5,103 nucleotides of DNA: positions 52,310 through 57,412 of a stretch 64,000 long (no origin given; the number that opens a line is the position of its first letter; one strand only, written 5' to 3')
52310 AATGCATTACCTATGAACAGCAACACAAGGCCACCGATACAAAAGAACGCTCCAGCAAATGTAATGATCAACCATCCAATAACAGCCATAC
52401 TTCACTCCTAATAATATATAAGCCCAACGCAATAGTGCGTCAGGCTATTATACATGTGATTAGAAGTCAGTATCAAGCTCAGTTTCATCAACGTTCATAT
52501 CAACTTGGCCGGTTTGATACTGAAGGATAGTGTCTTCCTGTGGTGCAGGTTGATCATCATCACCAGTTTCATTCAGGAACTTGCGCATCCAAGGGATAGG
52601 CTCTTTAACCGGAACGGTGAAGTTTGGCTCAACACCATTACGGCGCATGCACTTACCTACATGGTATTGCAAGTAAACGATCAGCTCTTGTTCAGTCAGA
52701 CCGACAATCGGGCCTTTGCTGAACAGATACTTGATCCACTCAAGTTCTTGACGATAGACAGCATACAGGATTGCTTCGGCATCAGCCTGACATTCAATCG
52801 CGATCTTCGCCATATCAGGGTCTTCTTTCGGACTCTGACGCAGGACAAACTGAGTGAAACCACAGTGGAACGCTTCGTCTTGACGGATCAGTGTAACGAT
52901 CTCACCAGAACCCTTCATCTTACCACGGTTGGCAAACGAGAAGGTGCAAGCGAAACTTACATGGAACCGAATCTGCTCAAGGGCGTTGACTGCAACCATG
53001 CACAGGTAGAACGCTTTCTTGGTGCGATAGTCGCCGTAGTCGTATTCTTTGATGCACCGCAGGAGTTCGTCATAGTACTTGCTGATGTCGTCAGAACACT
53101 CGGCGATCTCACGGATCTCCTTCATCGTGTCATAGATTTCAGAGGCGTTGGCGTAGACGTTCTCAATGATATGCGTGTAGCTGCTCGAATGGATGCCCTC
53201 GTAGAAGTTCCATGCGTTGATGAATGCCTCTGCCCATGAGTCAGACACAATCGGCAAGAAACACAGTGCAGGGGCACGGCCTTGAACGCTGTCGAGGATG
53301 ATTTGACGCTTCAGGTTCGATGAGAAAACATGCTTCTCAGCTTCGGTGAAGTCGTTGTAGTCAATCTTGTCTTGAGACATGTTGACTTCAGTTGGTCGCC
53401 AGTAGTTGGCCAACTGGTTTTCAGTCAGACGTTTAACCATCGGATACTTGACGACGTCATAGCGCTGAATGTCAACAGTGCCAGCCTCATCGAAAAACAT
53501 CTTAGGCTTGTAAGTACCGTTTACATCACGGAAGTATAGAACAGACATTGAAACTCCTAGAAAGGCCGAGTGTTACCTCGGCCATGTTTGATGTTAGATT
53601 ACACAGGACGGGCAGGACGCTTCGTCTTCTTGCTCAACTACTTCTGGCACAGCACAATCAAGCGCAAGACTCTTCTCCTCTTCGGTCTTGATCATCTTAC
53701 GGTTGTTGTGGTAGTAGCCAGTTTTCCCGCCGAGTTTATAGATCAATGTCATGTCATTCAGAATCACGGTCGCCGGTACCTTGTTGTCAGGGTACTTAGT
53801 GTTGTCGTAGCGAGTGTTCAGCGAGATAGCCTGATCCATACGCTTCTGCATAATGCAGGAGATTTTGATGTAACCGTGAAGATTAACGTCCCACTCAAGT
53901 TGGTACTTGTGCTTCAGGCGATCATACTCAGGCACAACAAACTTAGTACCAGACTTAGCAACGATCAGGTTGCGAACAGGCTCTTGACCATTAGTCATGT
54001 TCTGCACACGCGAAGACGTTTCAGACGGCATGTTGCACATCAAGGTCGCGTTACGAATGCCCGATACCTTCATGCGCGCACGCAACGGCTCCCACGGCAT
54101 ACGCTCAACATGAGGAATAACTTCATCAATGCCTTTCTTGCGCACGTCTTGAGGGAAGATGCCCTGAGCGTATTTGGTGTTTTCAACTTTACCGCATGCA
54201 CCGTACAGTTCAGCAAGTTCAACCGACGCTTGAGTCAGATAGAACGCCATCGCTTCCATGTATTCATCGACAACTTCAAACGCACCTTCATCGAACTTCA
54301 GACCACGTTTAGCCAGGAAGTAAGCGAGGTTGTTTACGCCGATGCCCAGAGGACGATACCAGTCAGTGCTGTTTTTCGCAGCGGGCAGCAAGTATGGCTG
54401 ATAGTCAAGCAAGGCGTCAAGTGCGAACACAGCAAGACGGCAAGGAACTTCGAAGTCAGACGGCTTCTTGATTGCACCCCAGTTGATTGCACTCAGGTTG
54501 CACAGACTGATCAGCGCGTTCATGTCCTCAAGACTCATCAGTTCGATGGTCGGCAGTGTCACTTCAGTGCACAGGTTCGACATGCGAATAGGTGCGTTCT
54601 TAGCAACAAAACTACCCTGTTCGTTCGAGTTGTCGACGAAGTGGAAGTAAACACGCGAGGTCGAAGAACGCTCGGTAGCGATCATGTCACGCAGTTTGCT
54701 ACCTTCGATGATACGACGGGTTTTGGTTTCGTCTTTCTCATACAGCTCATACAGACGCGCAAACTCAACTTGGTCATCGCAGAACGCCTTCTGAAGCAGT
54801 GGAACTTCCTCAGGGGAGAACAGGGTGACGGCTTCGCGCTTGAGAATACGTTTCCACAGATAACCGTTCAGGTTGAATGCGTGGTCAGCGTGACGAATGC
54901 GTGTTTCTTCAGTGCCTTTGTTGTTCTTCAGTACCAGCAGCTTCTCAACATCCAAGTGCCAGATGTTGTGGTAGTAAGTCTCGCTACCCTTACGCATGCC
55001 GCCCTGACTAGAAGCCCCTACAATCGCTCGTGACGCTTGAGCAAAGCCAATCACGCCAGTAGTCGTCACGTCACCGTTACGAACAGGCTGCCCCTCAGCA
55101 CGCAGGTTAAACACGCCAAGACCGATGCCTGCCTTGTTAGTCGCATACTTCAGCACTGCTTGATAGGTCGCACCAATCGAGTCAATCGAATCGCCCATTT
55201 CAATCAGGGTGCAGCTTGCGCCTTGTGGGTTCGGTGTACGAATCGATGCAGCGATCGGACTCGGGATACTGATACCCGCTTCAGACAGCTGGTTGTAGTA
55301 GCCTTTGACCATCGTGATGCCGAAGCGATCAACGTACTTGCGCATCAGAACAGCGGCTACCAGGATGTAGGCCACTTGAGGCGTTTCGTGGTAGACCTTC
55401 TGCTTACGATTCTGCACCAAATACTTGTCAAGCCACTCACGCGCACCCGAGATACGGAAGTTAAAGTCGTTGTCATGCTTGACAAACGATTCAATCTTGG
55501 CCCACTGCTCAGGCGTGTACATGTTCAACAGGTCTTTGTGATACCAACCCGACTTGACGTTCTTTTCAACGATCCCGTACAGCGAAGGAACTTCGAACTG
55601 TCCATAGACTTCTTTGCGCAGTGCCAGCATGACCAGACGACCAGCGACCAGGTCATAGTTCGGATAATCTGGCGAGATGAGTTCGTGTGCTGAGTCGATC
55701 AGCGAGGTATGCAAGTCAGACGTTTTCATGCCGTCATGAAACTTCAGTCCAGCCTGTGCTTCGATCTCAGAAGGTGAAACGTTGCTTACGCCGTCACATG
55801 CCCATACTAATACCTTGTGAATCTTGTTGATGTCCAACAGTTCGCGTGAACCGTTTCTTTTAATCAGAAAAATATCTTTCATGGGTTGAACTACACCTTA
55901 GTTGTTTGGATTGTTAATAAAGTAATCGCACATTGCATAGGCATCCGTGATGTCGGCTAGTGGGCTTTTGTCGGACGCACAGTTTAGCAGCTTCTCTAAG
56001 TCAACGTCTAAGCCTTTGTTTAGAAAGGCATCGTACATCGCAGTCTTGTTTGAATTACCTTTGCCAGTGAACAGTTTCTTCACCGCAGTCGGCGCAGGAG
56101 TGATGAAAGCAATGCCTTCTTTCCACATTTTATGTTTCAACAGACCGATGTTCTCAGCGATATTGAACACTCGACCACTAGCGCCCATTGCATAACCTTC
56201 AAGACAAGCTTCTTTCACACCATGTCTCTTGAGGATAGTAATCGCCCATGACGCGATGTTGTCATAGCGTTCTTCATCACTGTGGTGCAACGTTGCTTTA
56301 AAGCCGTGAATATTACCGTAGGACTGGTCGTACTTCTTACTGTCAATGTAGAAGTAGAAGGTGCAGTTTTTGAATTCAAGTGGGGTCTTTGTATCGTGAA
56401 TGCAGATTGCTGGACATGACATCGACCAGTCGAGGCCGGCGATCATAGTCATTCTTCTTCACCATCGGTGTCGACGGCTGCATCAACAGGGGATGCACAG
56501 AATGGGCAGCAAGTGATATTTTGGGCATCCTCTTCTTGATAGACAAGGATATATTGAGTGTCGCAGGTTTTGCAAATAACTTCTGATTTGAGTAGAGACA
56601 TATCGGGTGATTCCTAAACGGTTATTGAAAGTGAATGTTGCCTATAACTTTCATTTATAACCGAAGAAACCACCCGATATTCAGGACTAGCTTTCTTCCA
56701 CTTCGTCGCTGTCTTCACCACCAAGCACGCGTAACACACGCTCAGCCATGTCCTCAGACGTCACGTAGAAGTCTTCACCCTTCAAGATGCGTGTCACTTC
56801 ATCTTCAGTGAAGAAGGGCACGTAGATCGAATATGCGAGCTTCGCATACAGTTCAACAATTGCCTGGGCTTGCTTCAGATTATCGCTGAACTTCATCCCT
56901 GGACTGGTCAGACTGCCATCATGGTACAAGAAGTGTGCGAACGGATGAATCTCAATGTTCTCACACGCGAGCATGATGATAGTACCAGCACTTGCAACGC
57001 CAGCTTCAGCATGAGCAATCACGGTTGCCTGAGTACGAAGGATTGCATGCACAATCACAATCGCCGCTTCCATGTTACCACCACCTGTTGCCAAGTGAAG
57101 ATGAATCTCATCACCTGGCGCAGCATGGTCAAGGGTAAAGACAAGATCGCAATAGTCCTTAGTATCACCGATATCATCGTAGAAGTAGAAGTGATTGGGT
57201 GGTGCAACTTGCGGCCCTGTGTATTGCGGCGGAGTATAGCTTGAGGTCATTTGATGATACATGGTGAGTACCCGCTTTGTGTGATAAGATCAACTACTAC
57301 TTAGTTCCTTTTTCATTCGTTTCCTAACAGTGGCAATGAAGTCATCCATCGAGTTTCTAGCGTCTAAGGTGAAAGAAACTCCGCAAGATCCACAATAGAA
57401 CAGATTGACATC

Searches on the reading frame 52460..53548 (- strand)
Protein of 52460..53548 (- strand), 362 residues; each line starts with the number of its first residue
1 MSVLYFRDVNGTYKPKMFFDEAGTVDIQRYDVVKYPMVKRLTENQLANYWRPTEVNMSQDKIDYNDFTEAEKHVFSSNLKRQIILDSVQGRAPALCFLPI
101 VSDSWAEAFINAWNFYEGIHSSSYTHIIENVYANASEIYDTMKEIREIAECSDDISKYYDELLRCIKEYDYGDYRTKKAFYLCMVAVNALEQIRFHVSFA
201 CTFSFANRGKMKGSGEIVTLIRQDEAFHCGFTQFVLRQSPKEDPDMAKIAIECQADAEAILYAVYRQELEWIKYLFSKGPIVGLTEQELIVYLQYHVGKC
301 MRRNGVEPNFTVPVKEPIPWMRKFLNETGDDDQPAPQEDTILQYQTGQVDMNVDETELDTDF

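Call 15: search_protein_families(library=phrogs, proteins=[window:52460-53548:-], max_evalue=0.001)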
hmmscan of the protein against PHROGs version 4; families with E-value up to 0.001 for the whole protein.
window:52460-53548:- (362 aa): 4 families
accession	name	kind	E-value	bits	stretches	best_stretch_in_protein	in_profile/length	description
phrog_86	-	DNA, RNA and nucleotide metabolism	2.2e-121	407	1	10-359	53-399/504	ribonucleoside diphosphate reductase small subunit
phrog_10582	-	DNA, RNA and nucleotide metabolism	9.1e-52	176.8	1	8-172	10-171/255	ribonucleotide reductase class Ia beta subunit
phrog_8368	-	DNA, RNA and nucleotide metabolism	2.2e-28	100.2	1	211-357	1-148/156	aerobic NDP reductase small subunit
phrog_24856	-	DNA, RNA and nucleotide metabolism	1.6e-11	45.4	1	39-221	19-194/195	ribonucleotide reductase class Ia beta subunit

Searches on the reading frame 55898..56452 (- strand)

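Call 16: search_protein_families(library=phrogs, proteins=[window:55898-56452:-], max_evalue=0.001)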
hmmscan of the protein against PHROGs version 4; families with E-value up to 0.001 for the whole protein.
window:55898-56452:- (184 aa): 1 family
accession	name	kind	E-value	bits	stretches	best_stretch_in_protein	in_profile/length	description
phrog_159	-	DNA, RNA and nucleotide metabolism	4e-31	109.2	1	1-182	87-250/330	RuvC-like Holliday junction resolvase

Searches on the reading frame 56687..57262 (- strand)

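Call 16: search_protein_families(library=phrogs, proteins=[window:56687-57262:-], max_evalue=0.001)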
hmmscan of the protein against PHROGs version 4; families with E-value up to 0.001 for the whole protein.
window:56687-57262:- (191 aa): 9 families
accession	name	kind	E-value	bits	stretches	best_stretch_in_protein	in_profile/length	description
phrog_1827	-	other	2.4e-52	178.3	1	11-178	13-179/202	ATP-dependent protease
phrog_5410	-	other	7e-24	85.6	1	13-179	19-183/323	ATP-dependent protease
phrog_94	-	head and packaging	2.1e-15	58.2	1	25-138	83-204/622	head maturation protease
phrog_1684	-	head and packaging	2e-13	51.5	1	47-177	70-198/284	head maturation protease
phrog_2976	-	head and packaging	4.4e-09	37.5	1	25-130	23-136/394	head maturation protease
phrog_133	-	head and packaging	3e-07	30.4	1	24-171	21-168/668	head maturation protease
phrog_53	-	head and packaging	7.2e-06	26.4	1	37-107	101-176/583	head maturation protease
phrog_3348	-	unknown function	1.8e-05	25.2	1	26-116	41-133/386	-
phrog_26628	-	head and packaging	0.00013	22.5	1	40-176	56-192/290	head maturation protease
